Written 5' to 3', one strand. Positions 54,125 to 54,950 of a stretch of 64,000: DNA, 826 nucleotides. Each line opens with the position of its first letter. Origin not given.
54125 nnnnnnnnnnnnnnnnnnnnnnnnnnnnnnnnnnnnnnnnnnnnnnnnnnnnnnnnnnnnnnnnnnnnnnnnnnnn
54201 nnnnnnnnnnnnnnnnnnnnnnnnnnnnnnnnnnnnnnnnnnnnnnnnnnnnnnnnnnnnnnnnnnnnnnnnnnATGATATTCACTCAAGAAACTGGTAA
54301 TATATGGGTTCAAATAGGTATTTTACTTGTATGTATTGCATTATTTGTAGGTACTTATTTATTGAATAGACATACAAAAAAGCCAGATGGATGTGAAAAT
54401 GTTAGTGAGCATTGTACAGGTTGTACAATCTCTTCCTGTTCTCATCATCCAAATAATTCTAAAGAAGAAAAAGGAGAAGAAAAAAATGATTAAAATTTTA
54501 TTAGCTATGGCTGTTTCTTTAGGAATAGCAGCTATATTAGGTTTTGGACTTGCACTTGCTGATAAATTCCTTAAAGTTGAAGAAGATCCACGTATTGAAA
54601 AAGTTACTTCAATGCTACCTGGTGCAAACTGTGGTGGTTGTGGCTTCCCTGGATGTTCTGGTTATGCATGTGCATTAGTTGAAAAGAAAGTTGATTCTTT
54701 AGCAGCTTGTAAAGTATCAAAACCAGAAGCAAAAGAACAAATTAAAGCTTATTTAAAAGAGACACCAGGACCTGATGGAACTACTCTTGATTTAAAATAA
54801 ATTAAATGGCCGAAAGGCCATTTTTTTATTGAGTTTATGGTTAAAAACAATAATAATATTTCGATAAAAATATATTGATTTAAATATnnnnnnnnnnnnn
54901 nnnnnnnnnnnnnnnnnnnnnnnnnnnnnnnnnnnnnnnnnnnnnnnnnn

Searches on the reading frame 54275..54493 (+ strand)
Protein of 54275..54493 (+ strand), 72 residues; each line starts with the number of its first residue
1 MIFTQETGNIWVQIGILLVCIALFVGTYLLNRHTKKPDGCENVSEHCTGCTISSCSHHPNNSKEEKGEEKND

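Call 3: search_protein_families(library=pfam, proteins=[window:54275-54493:+], max_evalue=0.1)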
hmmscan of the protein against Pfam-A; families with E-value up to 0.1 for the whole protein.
window:54275-54493:+ (72 aa): 2 families
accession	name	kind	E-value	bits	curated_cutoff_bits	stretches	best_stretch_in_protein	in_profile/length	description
PF04588.18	HIG_1_N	-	0.01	16.4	22.4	1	9-34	2-27/52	Hypoxia induced protein conserved region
PF23077.1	zf-C2H2_ZNF462_1st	-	0.052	13.7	27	1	20-36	8-24/29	Zinc finger protein 462, first C2H2 zinc finger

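Call 4: search_protein_families(library=ncbifam, proteins=[window:54275-54493:+], max_evalue=0.1)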
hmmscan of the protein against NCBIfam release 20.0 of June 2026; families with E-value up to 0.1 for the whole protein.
window:54275-54493:+ (72 aa): 0 families

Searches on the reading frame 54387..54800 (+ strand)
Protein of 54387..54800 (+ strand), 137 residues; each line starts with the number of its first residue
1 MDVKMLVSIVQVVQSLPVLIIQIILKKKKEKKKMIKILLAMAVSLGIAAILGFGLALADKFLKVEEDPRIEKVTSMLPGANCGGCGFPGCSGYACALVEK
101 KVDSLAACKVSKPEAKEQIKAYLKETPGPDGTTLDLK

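Call 3: search_protein_families(library=pfam, proteins=[window:54387-54800:+], max_evalue=0.1)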
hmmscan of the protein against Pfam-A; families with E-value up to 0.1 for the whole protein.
window:54387-54800:+ (137 aa): 3 families
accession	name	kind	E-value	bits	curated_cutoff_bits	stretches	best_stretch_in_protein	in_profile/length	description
PF04060.18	FeS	-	3.7e-09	36.6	23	1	77-108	1-31/33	Putative Fe-S cluster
PF07314.17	Lit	-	0.058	13.9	24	1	2-61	82-141/176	Lipoprotein intramolecular transacylase Lit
PF14150.11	YesK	-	0.065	13.9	25.2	1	9-51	3-45/81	YesK-like protein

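Call 4: search_protein_families(library=ncbifam, proteins=[window:54387-54800:+], max_evalue=0.1)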
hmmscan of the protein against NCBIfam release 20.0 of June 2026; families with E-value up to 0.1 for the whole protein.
window:54387-54800:+ (137 aa): 14 families
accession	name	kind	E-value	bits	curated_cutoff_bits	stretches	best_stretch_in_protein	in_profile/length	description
NF005503.0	PRK07118.1-2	equivalog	1.4e-18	67.2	252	1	39-118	4-83/292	RnfABCDGE type electron transport complex subunit B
NF005504.0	PRK07118.1-3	equivalog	5e-18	65.5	437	1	37-123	4-90/293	Fe-S cluster domain-containing protein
NF041836.1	rnfB_Methano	equivalog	3.6e-17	62.7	445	1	37-123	7-92/265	Rnf electron transport complex subunit RnfB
NF005505.0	PRK07118.1-4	equivalog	3.8e-17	62.6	378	1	36-123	5-92/265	Fe-S cluster domain-containing protein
TIGR01944.1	rnfB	subfamily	4.9e-15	55.6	68.7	1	36-124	3-89/190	RnfABCDGE type electron transport complex subunit B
NF003475.0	PRK05113.1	equivalog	2.6e-14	53.5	203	1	35-113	2-78/190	electron transport complex subunit RsxB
NF005506.0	PRK07118.1-5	equivalog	6e-14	52.1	388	1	37-120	5-88/279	Fe-S cluster domain-containing protein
NF003195.0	PRK04165.1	equivalog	4e-06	26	306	1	75-122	10-56/450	acetyl-CoA decarbonylase/synthase complex subunit gamma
NF006446.0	PRK08764.1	equivalog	1.8e-05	24.6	220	1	68-102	7-41/139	Rnf electron transport complex subunit RnfB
NF004859.0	PRK06214.1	equivalog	0.00023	20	432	1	55-125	74-143/539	sulfite reductase subunit alpha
NF005415.0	PRK06991.1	equivalog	0.0018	18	281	1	71-101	9-39/284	electron transport complex subunit RsxB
NF011063.0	PRK14494.1-2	equivalog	0.002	17.9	258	1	1-113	75-176/227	putative molybdopterin-guanine dinucleotide biosynthesis protein MobB/FeS domain-containing protein protein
TIGR01495.1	ETRAMP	paralog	0.0037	17.2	32.75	1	22-59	40-77/85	ETRAMP family protein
NF011065.0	PRK14494.1-4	equivalog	0.07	12.5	287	1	74-110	160-196/244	putative molybdopterin-guanine dinucleotide biosynthesis protein MobB/FeS domain-containing protein protein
